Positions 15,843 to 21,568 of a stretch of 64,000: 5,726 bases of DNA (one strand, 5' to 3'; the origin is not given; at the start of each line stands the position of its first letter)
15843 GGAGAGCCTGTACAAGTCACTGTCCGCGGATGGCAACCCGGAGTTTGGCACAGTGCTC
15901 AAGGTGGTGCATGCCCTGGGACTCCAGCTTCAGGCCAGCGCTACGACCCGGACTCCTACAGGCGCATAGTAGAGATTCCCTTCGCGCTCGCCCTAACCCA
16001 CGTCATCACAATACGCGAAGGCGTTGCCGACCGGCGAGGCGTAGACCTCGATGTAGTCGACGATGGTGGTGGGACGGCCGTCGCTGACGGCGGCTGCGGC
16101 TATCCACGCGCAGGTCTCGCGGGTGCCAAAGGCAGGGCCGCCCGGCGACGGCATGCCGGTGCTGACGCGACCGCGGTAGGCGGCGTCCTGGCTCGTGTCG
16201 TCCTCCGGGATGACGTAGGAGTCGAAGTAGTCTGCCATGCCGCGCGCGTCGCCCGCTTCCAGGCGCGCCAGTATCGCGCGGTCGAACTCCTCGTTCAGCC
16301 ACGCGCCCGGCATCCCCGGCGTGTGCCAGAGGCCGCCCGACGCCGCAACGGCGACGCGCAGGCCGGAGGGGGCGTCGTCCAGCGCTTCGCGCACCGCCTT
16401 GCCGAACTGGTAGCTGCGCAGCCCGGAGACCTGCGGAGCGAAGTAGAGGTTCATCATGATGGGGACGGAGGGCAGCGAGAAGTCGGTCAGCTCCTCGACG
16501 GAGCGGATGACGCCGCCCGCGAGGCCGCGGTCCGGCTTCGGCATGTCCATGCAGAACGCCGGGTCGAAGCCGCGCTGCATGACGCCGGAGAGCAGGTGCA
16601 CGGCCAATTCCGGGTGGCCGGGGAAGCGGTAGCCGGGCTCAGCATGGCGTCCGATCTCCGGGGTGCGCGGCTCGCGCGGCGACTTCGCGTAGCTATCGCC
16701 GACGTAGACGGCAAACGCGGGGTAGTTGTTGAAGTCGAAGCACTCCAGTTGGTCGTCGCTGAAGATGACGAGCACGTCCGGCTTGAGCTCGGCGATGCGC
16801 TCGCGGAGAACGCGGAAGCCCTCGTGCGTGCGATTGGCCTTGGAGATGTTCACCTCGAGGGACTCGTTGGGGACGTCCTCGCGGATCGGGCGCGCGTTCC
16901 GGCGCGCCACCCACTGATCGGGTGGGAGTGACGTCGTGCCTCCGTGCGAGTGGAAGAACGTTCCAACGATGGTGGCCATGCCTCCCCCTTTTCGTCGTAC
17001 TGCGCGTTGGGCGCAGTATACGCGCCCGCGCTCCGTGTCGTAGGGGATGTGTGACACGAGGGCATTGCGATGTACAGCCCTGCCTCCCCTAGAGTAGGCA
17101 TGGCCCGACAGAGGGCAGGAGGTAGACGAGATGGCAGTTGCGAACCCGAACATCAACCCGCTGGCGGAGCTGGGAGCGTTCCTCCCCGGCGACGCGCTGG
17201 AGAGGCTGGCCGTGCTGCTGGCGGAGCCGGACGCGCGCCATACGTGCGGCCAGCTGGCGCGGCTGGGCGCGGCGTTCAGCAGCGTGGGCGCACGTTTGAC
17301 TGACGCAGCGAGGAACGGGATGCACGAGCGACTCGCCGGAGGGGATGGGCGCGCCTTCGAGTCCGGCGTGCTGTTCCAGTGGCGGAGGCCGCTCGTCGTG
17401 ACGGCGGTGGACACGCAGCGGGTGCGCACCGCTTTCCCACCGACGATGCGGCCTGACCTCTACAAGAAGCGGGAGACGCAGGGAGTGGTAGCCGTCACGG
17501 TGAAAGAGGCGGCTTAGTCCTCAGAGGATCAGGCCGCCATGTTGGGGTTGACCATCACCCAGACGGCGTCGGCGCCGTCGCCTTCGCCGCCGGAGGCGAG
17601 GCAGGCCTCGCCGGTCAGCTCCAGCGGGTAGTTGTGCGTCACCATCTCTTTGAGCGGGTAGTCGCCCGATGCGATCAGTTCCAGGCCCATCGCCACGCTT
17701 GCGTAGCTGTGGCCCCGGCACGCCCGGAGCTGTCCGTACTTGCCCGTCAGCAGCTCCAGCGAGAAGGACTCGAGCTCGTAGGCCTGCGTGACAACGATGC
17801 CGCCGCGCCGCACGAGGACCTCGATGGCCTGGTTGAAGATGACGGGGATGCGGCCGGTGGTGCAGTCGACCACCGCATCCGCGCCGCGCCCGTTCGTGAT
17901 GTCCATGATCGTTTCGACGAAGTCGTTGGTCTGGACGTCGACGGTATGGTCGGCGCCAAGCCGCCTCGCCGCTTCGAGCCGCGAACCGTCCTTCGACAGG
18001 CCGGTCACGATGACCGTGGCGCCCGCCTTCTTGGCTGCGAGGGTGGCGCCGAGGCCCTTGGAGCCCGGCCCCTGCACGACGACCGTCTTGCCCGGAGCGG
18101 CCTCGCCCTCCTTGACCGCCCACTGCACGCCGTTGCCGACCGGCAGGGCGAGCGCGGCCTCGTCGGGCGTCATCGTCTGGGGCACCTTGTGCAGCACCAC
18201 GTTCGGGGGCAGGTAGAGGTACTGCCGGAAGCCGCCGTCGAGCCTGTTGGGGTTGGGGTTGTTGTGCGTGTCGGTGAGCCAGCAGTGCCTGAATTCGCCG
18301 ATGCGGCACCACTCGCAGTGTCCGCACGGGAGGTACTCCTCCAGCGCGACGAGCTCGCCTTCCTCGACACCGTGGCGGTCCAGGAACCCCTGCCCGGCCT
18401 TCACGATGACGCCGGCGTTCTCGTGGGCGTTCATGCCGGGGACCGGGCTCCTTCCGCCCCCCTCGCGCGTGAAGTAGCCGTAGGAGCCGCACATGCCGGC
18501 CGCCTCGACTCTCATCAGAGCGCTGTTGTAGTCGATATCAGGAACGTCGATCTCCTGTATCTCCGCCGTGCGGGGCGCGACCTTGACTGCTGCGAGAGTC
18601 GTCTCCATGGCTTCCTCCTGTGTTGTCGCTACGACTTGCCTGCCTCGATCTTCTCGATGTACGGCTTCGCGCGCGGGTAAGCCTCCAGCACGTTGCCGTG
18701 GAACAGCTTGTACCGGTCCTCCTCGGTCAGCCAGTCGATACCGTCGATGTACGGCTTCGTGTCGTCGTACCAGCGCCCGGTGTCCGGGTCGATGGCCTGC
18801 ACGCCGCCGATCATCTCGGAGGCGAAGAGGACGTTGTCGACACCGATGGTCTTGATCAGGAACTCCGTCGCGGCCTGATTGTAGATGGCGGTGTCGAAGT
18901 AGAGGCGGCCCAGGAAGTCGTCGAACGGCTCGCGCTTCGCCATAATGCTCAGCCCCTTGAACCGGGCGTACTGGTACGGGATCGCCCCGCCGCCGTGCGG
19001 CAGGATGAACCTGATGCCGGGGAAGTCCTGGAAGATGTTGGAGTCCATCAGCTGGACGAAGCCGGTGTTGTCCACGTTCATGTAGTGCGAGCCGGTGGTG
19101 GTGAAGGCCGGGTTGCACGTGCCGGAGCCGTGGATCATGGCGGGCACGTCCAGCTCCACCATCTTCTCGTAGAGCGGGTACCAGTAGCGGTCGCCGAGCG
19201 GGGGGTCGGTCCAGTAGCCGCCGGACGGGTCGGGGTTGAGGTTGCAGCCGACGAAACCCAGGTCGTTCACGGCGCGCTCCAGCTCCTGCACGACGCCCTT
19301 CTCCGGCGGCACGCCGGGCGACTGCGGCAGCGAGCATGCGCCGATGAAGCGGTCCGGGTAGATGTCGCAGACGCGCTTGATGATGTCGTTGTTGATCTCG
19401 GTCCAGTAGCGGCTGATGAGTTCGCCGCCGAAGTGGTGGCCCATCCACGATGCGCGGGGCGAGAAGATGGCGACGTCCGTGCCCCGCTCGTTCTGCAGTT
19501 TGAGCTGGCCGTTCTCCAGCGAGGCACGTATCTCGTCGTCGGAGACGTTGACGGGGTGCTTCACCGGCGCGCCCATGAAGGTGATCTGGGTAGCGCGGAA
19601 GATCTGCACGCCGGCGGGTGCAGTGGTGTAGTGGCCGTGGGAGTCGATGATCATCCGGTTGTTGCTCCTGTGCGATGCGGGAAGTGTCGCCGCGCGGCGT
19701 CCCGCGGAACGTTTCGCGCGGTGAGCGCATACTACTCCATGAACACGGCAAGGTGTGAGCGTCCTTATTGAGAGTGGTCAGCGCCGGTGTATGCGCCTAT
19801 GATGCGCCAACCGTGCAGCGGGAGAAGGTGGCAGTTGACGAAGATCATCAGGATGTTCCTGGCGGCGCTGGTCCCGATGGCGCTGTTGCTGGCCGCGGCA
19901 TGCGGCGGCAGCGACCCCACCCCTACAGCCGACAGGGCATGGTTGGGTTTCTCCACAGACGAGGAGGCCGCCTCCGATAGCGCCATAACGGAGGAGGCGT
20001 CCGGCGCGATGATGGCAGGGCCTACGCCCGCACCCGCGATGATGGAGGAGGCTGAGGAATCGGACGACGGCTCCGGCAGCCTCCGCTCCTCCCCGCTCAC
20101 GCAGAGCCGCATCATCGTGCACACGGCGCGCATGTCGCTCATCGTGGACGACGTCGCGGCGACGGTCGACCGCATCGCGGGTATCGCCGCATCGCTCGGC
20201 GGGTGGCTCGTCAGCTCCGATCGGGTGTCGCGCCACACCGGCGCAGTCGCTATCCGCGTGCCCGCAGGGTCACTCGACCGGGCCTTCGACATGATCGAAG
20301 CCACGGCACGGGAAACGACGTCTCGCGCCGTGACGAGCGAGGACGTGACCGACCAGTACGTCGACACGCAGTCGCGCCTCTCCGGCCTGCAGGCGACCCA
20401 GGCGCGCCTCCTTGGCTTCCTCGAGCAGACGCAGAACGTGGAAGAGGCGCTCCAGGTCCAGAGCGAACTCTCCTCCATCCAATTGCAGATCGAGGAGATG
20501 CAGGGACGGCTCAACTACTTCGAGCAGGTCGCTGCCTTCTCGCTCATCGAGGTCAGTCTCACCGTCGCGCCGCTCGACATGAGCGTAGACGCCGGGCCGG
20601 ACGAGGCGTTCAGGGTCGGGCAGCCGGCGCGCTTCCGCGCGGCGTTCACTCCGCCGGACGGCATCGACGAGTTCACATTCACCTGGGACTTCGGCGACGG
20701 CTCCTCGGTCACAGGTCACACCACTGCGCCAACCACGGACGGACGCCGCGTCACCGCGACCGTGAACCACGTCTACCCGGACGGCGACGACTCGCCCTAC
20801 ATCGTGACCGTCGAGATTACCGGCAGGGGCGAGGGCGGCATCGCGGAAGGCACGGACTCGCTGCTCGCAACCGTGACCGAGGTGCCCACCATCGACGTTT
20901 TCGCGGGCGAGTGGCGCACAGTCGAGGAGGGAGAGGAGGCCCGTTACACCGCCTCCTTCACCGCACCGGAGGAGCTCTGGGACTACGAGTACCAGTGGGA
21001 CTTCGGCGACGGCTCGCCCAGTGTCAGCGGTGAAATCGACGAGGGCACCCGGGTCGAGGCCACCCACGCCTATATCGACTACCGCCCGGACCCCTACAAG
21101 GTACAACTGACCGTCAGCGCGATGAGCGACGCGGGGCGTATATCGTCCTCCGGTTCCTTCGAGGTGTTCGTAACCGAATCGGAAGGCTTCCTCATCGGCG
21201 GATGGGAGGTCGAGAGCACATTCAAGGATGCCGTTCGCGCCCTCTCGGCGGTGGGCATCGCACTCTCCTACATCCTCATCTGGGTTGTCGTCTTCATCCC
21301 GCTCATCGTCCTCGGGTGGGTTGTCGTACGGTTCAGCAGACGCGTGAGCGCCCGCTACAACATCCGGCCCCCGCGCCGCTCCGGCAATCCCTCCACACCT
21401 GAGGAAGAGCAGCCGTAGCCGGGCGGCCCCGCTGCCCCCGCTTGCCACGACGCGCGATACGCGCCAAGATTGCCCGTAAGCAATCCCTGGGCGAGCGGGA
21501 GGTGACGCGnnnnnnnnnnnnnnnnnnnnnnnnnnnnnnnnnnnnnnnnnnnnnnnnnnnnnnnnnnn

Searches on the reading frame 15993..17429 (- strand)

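Call 63: search_protein_families(library=pfam, proteins=[window:15993-17429:-], max_evalue=0.0001)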
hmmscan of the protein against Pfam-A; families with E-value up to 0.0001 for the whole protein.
window:15993-17429:- (478 aa): 1 family
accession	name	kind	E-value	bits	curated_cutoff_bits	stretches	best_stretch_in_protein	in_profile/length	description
PF02900.23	LigB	-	3.8e-22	79.1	26.3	1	200-400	26-217/269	Catalytic LigB subunit of aromatic ring-opening dioxygenase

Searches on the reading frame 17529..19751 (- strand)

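Call 63: search_protein_families(library=pfam, proteins=[window:17529-19751:-], max_evalue=0.0001)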
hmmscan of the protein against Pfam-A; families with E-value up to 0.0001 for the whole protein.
window:17529-19751:- (740 aa): 3 families
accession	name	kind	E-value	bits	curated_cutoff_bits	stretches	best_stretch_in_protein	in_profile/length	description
PF00107.32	ADH_zinc_N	-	2.5e-19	70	31.8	1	566-687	3-121/129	Zinc-binding dehydrogenase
PF08240.17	ADH_N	-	7.2e-14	52.3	23.5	1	410-524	4-103/104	Alcohol dehydrogenase GroES-like domain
PF13602.12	ADH_zinc_N_2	-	4.1e-06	28.2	27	1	598-716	1-119/134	Zinc-binding dehydrogenase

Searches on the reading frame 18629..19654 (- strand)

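Call 63: search_protein_families(library=pfam, proteins=[window:18629-19654:-], max_evalue=0.0001)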
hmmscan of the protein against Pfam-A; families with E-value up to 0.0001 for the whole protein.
window:18629-19654:- (341 aa): 1 family
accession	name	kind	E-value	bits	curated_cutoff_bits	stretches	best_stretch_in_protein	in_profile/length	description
PF04909.20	Amidohydro_2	-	4.8e-41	141.8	26.4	1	3-327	1-288/289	Amidohydrolase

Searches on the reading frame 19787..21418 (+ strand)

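Call 63: search_protein_families(library=pfam, proteins=[window:19787-21418:+], max_evalue=0.0001)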
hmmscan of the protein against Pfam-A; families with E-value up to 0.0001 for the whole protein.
window:19787-21418:+ (543 aa): 3 families
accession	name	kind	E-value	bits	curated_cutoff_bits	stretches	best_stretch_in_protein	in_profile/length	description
PF14257.11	DUF4349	-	5.8e-38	130.8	27.7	1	109-259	2-155/213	Domain of unknown function (DUF4349)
PF18911.6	PKD_4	-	1.8e-17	63.6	27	2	367-455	4-78/85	PKD domain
PF00801.26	PKD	-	7.4e-12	45.5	23.5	1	269-332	6-55/80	PKD domain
